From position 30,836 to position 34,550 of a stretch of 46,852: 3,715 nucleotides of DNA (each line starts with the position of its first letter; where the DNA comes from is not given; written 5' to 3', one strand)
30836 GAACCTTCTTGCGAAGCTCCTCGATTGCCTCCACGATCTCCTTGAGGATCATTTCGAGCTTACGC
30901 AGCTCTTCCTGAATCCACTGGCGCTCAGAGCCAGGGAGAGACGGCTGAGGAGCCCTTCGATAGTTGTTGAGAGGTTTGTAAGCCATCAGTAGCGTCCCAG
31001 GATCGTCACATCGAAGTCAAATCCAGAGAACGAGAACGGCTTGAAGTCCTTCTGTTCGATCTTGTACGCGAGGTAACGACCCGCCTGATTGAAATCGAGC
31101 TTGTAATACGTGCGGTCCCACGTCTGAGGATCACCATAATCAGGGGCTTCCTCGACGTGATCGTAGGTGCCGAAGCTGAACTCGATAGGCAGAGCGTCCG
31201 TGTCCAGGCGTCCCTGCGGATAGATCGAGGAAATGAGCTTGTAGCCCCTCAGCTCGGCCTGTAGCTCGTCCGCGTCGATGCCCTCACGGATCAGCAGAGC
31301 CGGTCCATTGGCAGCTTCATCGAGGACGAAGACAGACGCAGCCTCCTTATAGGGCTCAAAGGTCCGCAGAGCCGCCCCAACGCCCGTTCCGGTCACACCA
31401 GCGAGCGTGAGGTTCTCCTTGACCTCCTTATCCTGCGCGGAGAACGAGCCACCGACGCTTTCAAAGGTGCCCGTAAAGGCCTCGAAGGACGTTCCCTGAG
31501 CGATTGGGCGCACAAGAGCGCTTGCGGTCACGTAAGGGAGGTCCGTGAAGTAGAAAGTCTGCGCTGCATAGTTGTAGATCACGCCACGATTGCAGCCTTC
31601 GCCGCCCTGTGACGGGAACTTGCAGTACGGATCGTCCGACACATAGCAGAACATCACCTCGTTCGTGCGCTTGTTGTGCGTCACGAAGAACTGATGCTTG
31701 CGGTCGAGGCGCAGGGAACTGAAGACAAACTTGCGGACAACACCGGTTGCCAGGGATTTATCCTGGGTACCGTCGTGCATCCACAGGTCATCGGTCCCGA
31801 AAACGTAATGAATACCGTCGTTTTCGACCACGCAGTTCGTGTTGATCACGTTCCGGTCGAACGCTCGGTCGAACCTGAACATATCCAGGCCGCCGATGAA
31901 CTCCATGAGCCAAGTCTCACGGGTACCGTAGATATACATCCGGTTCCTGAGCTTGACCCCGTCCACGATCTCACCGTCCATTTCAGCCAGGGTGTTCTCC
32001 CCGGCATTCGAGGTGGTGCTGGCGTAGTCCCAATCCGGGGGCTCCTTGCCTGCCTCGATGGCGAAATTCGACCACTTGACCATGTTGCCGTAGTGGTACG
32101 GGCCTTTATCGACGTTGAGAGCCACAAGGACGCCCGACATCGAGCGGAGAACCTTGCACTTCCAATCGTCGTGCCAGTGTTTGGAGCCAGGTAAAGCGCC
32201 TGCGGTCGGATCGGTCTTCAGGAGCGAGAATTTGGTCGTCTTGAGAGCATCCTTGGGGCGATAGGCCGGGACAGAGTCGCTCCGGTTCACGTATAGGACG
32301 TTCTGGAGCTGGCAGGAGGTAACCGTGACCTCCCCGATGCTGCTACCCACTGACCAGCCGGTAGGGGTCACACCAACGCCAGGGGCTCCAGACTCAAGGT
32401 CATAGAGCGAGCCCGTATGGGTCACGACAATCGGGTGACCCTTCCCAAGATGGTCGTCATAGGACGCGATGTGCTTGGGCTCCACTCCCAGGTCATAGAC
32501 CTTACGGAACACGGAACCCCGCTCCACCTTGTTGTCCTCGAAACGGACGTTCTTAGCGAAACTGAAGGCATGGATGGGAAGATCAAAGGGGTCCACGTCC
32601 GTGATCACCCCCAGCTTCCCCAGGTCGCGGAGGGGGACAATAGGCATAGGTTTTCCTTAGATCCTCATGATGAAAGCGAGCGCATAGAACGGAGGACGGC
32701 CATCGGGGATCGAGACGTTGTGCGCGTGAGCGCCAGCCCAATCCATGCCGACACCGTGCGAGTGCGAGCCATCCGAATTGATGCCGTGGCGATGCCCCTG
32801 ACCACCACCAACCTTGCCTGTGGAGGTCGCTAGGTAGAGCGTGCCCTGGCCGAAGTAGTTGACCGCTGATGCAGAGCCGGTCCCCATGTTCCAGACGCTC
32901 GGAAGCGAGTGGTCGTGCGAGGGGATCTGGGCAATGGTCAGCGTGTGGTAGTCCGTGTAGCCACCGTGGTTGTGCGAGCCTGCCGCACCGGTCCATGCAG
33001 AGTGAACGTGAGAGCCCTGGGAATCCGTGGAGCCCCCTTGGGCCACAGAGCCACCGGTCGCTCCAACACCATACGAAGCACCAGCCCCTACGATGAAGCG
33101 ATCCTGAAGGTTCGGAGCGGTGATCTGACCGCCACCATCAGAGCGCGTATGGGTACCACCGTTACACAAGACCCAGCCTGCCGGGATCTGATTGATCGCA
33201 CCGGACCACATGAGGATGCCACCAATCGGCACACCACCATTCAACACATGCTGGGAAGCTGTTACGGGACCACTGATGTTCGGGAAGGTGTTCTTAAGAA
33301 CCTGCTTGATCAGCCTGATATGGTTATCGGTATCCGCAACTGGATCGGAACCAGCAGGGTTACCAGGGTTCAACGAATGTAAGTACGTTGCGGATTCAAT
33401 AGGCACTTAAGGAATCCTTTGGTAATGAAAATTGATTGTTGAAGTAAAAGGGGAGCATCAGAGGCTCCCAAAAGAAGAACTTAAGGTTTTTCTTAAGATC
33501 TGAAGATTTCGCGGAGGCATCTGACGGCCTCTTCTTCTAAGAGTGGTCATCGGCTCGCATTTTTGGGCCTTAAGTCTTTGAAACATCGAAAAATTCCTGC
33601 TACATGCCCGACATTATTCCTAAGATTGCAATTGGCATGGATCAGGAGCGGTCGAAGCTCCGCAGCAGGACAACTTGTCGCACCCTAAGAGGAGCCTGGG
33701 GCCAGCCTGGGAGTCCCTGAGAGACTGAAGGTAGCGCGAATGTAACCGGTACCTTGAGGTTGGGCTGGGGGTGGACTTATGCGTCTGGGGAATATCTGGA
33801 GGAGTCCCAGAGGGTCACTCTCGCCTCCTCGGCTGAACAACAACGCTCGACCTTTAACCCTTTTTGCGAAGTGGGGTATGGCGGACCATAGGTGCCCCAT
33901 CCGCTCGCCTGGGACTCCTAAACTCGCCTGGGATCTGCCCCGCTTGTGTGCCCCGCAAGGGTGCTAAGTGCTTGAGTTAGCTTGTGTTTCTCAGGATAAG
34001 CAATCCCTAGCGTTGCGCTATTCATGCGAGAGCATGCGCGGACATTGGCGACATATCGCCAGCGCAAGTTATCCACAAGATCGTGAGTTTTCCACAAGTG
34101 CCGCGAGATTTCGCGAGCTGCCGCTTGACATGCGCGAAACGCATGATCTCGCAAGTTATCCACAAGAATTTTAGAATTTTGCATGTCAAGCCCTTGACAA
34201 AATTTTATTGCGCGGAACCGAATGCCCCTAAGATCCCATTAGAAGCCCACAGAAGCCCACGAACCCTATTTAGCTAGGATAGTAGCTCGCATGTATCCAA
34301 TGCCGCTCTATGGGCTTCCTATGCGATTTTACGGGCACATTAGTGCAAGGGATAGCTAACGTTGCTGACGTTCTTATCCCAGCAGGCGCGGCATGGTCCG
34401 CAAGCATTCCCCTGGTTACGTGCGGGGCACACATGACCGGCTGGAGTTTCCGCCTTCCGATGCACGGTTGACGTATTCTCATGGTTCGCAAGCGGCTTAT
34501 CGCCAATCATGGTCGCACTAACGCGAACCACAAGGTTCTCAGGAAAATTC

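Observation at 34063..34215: oriC-like module in a phage that has its own T7-type replisome: three same-strand DnaA boxes plus an AT-rich repeat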

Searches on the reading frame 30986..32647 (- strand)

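Call 8: search_protein_families(library=phrogs, proteins=[window:30986-32647:-])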
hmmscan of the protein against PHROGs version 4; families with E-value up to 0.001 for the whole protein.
window:30986-32647:- (553 aa): 2 families
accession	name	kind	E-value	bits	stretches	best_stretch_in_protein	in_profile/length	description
phrog_3287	-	head and packaging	1.2e-67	230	1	11-552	11-523/524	virion structural protein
phrog_14417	-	tail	2.9e-19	69.3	1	161-381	589-830/1005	tail fiber protein; host specificity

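Call 9: search_protein_families(library=pfam, proteins=[window:30986-32647:-])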
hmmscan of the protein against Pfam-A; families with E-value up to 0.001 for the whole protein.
window:30986-32647:- (553 aa): 0 families

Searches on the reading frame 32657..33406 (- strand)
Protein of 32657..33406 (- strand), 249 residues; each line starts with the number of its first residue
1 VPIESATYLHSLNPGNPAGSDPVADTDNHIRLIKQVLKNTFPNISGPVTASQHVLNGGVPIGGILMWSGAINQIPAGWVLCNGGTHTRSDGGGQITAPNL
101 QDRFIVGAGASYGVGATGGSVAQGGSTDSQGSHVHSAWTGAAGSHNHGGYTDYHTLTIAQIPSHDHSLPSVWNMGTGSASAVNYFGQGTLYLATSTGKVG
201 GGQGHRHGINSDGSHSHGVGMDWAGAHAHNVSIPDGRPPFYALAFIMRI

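Call 8: search_protein_families(library=phrogs, proteins=[window:32657-33406:-])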
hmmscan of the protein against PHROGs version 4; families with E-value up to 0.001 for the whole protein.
window:32657-33406:- (249 aa): 10 families
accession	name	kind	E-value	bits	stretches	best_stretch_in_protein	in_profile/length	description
phrog_5795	-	tail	3.8e-32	112.5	1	1-248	328-541/968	tail protein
phrog_1800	-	tail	4.4e-17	63.2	1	49-248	380-544/545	tail collar fiber protein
phrog_2097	-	tail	2.8e-11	43.9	1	43-234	366-547/644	tail fiber protein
phrog_6465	-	tail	2.8e-09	38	1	1-56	1-56/281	tail protein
phrog_4849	-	tail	1.7e-08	34.4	1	120-235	653-769/788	tail protein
phrog_8469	-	tail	2.5e-06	28.1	1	60-248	126-300/303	tail fiber protein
phrog_19618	-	tail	2.5e-06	27.7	1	117-233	225-342/387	tail collar protein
phrog_4591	-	tail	2.1e-05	25.1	1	58-87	12-41/429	short tail fiber protein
phrog_8763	-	tail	2.8e-05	23.5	1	54-248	587-747/1024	tail protein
phrog_910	-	tail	3.2e-05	24.3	1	49-190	327-468/497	tail collar fiber protein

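Call 9: search_protein_families(library=pfam, proteins=[window:32657-33406:-])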
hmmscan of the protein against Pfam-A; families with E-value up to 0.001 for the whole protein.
window:32657-33406:- (249 aa): 1 family
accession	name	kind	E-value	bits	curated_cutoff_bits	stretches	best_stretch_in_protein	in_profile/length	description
PF07484.17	Collar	-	0.00025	21.4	24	0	62-103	1-55/57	Phage Tail Collar Domain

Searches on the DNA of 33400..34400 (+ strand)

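Call 6: search_dna_similar(query=window:33400-34400:+, collection=phages, mode=distant)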
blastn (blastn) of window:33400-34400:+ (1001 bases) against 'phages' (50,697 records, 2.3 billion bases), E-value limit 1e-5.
No match.

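Call 83: search_dna_similar(query=window:33950-34345:+, collection=plasmids, mode=distant, max_evalue=0.01, max_rows=10)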
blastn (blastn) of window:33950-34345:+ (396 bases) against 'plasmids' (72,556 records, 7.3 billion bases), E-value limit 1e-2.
Records with a match: 1; places in all: 1; records where one place covers at least 80% of the query: 0.
Best place of each record, by identity: 95-99% 1.
By first word of the organism name: Klebsiella 1.
By predicted mobility (MOB-suite, as given by PLSDB): non-mobilizable 1.
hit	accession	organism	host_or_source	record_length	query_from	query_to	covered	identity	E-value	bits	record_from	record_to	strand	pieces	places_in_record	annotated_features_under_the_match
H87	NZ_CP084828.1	Klebsiella pneumoniae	Water,Whole organism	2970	357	388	8%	96.9%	2e-4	55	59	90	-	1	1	none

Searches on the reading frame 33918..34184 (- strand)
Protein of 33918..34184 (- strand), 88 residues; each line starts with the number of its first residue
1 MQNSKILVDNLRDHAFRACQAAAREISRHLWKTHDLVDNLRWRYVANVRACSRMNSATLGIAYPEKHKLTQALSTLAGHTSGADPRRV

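Call 78: search_protein_families(library=phrogs, proteins=[window:33918-34184:-], max_evalue=0.1)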
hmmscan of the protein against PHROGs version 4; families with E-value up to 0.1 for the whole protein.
window:33918-34184:- (88 aa): 1 family
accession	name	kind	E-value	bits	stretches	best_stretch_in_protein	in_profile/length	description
phrog_25930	-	unknown function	0.076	14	0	21-45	82-106/164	-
